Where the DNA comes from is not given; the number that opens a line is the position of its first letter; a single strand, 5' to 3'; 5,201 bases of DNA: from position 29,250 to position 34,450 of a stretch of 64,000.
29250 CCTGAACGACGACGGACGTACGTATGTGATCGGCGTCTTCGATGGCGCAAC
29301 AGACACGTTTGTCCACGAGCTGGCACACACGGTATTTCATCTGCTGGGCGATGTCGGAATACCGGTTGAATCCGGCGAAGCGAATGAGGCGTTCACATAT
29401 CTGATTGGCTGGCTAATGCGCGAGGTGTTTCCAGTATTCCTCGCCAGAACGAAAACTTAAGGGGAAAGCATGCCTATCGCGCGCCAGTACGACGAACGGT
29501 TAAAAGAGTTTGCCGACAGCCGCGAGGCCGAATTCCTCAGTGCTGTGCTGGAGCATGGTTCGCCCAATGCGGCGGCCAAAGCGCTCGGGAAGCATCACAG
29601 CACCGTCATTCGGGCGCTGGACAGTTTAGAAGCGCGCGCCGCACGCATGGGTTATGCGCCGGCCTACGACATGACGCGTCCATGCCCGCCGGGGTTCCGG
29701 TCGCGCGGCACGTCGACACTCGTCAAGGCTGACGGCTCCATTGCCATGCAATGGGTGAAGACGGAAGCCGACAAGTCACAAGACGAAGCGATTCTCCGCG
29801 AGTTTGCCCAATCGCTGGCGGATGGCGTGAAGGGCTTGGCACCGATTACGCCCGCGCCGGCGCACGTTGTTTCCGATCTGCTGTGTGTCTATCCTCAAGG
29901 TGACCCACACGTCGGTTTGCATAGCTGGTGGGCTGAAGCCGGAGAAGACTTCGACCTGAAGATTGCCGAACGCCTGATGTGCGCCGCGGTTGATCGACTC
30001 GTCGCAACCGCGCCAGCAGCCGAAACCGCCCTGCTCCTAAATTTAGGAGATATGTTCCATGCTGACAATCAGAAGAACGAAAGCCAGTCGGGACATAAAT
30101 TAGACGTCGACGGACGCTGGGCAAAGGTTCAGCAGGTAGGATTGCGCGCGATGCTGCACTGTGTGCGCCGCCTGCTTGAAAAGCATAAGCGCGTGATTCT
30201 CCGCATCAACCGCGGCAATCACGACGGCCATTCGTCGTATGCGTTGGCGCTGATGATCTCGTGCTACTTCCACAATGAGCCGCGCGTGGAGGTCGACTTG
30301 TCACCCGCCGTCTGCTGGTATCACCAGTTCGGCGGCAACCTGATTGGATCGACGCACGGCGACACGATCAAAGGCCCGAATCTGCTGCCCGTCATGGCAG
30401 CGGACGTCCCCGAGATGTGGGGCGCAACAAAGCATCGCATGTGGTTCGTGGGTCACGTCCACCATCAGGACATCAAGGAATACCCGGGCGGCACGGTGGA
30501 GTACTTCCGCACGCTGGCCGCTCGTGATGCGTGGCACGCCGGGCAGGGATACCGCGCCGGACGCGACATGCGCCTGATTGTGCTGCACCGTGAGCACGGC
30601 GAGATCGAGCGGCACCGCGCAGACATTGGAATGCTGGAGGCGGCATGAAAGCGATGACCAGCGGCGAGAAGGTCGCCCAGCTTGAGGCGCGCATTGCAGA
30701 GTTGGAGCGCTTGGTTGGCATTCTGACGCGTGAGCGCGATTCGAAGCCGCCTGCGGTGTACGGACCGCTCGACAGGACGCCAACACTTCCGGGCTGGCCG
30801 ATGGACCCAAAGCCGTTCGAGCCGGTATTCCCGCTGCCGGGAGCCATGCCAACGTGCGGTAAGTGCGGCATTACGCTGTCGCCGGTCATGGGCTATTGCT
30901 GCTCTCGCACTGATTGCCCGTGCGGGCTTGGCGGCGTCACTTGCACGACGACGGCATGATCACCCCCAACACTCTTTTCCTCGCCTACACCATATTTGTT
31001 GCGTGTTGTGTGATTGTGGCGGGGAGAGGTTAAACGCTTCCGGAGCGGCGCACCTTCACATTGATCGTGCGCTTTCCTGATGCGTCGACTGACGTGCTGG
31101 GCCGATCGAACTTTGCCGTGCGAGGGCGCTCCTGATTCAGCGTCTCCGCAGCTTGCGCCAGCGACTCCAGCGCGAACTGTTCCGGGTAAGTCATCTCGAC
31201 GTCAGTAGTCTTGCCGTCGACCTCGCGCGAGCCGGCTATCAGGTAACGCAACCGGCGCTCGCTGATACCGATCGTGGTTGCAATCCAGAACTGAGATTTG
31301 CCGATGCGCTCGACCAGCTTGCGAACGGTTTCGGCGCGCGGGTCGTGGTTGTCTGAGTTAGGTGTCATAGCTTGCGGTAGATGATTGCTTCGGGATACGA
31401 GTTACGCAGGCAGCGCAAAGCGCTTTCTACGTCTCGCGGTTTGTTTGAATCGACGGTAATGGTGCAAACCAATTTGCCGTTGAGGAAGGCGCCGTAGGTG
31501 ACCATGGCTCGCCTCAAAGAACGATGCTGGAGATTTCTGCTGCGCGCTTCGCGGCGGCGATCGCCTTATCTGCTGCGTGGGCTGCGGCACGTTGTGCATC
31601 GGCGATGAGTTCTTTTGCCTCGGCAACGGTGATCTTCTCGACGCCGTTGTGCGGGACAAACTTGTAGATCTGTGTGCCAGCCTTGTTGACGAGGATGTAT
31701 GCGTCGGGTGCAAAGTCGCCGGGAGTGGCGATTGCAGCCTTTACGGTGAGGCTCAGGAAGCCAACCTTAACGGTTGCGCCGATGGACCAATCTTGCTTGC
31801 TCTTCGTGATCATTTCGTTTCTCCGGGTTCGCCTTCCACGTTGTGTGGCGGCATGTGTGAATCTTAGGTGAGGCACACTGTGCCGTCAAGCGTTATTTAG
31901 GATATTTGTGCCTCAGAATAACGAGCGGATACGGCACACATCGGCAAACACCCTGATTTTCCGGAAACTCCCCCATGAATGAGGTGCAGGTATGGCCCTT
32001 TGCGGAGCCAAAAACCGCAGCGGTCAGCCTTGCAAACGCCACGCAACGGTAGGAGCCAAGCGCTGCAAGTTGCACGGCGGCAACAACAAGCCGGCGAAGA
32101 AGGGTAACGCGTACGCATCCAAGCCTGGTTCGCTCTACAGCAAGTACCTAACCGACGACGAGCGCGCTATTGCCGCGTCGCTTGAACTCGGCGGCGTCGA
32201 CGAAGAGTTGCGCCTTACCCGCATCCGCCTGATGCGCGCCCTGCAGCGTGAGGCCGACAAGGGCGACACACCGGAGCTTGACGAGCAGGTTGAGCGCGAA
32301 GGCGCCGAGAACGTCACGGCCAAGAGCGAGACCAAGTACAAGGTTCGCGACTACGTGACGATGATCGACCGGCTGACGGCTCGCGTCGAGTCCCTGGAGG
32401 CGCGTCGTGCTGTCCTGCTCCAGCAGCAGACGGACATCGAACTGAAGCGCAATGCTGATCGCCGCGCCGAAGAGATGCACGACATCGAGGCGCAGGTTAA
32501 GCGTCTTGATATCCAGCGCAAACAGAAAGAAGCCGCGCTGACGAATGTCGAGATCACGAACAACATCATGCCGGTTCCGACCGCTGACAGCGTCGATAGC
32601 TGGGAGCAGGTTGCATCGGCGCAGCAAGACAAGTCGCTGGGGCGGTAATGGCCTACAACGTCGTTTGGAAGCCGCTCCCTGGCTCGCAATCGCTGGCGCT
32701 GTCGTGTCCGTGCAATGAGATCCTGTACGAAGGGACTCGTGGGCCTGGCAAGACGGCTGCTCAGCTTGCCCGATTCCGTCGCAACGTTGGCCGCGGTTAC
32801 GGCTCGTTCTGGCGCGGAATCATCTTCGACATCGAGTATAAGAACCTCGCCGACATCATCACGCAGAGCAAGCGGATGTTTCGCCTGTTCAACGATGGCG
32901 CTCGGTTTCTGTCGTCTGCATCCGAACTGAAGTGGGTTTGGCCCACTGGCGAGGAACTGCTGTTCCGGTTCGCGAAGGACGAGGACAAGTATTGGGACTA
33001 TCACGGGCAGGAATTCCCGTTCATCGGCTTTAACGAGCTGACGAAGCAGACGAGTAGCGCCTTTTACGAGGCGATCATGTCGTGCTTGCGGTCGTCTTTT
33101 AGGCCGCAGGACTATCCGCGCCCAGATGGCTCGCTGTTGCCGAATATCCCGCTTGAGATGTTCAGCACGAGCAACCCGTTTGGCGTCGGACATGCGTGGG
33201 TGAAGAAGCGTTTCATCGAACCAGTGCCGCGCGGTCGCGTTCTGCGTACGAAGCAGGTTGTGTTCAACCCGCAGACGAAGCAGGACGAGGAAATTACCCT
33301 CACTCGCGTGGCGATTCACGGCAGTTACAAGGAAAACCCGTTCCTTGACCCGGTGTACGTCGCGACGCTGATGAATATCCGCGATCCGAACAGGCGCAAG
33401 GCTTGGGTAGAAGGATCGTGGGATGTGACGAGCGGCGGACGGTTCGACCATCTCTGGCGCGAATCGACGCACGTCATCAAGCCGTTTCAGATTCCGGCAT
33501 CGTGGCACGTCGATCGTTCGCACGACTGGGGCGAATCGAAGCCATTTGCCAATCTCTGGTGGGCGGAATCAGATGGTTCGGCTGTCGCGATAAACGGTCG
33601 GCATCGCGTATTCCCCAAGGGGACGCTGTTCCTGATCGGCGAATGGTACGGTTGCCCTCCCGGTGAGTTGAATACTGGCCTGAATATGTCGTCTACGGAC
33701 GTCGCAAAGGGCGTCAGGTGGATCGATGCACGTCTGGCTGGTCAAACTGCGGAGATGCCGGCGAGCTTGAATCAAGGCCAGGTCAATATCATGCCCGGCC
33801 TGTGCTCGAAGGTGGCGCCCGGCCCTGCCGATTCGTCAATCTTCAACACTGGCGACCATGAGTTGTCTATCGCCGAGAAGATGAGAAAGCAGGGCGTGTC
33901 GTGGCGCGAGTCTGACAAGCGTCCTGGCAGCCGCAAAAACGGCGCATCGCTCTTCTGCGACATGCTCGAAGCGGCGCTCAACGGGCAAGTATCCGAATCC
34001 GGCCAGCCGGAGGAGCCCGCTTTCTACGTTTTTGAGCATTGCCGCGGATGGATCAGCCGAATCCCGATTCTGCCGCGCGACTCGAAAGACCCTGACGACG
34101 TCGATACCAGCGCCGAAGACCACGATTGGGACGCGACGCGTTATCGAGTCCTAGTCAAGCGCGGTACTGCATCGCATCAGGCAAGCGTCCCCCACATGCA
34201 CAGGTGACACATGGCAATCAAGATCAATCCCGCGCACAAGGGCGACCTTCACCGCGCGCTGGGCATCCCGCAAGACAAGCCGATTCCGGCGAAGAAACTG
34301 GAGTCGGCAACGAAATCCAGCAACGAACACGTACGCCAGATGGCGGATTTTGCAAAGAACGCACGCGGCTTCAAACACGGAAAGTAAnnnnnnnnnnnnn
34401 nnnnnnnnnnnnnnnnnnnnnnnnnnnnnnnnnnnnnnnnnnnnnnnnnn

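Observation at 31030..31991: Opposite-strand three-gene HTH operon embedded at the head of the late region, with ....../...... palindromic sites in the shared divergent promoter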

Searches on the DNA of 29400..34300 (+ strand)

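Call 5: search_dna_similar(query=window:29400-34300:+, collection=phages, mode=distant, max_rows=25)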
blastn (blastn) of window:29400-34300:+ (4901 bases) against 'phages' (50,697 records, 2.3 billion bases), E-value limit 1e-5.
Records with a match: 165; places in all: 165; records where one place covers at least 80% of the query: 0.
Best place of each record, by identity: 60-80% 165.
By first word of the organism name: Pseudomonas 53; Stenotrophomonas 23; Escherichia 16; Vibrio 15; Xanthomonas 9; Sphingomonas 8; Achromobacter 7; Rhodobacter 7; Burkholderia 4; Ralstonia 4; and 11 more.
By host as written in the record: Pseudomonas aeruginosa 18; Stenotrophomonas maltophilia 15; - 7; Rhodobacter capsulatus YW1 7; Escherichia coli 6; Stenotrophomonas maltophilia D1585 6; Sphingomonas sp. PM2 6; Xanthomonas translucens pv. translucens (DSM 18974) 6; and 56 more.
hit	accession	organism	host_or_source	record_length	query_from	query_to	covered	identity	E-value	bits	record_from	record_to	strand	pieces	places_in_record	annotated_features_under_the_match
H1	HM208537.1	Escherichia phage HK639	Escherichia coli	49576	3151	4745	33%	70.7%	0e+0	733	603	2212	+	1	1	terminase large subunit | terminase small subunit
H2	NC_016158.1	Escherichia phage HK639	Escherichia coli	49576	3151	4745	33%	70.7%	0e+0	733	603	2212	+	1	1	terminase large subunit | terminase small subunit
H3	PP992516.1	Pseudomonas phage Baskent_P4_1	Pseudomonas aeruginosa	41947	3258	3820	11%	66.4%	2e-36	162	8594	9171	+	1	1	terminase large subunit | terminase small subunit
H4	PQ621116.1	Pseudomonas phage PSASB_03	Pseudomonas aeruginosa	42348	3258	3820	11%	65.5%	9e-29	136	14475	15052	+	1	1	terminase large subunit | hypothetical protein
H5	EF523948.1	Burkholderia phage BcepGomr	Burkholderia cepacia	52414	3257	3714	9%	68.6%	2e-37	165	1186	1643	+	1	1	BcepGomrgp04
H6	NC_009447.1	Burkholderia phage BcepGomr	Burkholderia cepacia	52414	3257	3714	9%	68.6%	2e-37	165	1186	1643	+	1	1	BcepGomrgp04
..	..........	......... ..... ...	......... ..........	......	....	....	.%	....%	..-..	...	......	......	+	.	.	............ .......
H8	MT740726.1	Ralstonia phage Albius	Ralstonia pseudosolanacearum I-31 ...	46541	2279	2999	8%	73.7%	8e-36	242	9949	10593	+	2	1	hypothetical protein (x2)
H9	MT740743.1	Ralstonia phage Hyacinthe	Ralstonia pseudosolanacearum I-31 ...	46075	2279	2999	8%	73.7%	8e-36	242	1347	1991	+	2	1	hypothetical protein (x2)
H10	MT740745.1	Ralstonia phage Raharianne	Ralstonia pseudosolanacearum I-31 ...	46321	2279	2999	8%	73.7%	8e-36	242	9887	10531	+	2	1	hypothetical protein (x2)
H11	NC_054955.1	Ralstonia phage Raharianne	Ralstonia pseudosolanacearum I-31 ...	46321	2279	2999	8%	73.7%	8e-36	242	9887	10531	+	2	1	hypothetical protein (x2)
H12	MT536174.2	Stenotrophomonas phage vB_SmaS-AXL_3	Stenotrophomonas maltophilia D1585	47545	3257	3682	9%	69.1%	1e-38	168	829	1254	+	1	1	large terminase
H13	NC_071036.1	Stenotrophomonas phage vB_SmaS-AXL_3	Stenotrophomonas maltophilia D1585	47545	3257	3682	9%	69.1%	1e-38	168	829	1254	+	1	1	terminase large subunit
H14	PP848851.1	Klebsiella phage vB_Kpn2-P2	Klebsiella pneumoniae Kpn2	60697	3262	3685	9%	68.7%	4e-33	150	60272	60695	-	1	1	terminase large subunit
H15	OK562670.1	Stenotrophomonas phage vB_SM_ytsc_ply2008005c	Stenotrophomonas maltophilia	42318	3258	3680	9%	68.1%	5e-32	147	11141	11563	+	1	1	terminase llarge subunit | terminase small subunit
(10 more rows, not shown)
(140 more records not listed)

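Call 7: get_annotated_region(hit=H8, flank=4000)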
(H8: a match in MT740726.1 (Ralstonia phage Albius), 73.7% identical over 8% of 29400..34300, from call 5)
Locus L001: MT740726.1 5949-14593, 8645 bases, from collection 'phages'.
description: Ralstonia phage Albius, complete genome.
organism: Ralstonia phage Albius (NCBI taxid 2759712)
taxonomy: Viruses; Duplodnaviria; Heunggongvirae; Uroviricota; Caudoviricetes; Rahariannevirus; Rahariannevirus raharianne
host: Ralstonia pseudosolanacearum I-31 (MT043); source: datura plant field; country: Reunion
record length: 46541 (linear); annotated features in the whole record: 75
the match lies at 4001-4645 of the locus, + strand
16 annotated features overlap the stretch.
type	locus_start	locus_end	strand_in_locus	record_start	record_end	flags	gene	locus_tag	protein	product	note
CDS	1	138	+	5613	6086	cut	-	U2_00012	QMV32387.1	hypothetical protein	-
CDS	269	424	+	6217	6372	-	-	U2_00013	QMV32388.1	hypothetical protein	-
CDS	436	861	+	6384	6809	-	-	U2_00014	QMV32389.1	hypothetical protein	-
CDS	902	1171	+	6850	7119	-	-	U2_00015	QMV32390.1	hypothetical protein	-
CDS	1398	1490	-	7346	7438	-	-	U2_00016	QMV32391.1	hypothetical protein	-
CDS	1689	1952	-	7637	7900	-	-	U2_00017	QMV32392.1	hypothetical protein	-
CDS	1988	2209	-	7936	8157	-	-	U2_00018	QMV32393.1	hypothetical protein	-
CDS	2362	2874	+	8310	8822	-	-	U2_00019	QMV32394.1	hypothetical protein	-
CDS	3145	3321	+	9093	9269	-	-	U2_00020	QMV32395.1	hypothetical protein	-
CDS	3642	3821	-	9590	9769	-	-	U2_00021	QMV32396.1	hypothetical protein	-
CDS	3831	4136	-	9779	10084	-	-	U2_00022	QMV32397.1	hypothetical protein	-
CDS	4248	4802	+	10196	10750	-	-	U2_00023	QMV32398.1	hypothetical protein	-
CDS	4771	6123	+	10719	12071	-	-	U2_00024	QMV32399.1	terminase large subunit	Terminase large subunit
CDS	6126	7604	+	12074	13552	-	-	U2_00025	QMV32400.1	portal protein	Portal protein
CDS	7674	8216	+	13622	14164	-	-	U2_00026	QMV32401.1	hypothetical protein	-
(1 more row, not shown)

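Call 8: get_annotated_region(hit=H9, flank=4000)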
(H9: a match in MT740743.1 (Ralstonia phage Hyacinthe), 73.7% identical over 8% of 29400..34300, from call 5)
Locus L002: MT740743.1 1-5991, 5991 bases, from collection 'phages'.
description: Ralstonia phage Hyacinthe, complete genome.
organism: Ralstonia phage Hyacinthe (NCBI taxid 2759731)
taxonomy: Viruses; Duplodnaviria; Heunggongvirae; Uroviricota; Caudoviricetes; Rahariannevirus; Rahariannevirus raharianne
host: Ralstonia pseudosolanacearum I-31 (MT035); source: aubergine plant field; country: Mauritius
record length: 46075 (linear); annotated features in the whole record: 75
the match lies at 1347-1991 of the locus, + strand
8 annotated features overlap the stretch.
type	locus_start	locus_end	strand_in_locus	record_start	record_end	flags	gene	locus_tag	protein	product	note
CDS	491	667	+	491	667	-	-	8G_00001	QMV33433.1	hypothetical protein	-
CDS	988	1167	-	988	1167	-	-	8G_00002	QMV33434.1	hypothetical protein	-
CDS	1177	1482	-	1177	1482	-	-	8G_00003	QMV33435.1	hypothetical protein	-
CDS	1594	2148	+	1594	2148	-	-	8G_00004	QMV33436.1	hypothetical protein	-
CDS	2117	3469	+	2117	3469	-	-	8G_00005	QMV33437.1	terminase large subunit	-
CDS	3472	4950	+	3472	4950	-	-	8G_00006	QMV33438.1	portal protein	-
CDS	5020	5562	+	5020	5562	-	-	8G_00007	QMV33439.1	hypothetical protein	-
CDS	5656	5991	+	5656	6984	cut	-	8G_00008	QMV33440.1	major capsid protein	-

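Call 43: search_rna_families(source=window, start=30900, end=32100, threshold=evalue, max_evalue=10)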
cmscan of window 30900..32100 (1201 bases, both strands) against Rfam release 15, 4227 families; matches with E-value up to 10: 0.
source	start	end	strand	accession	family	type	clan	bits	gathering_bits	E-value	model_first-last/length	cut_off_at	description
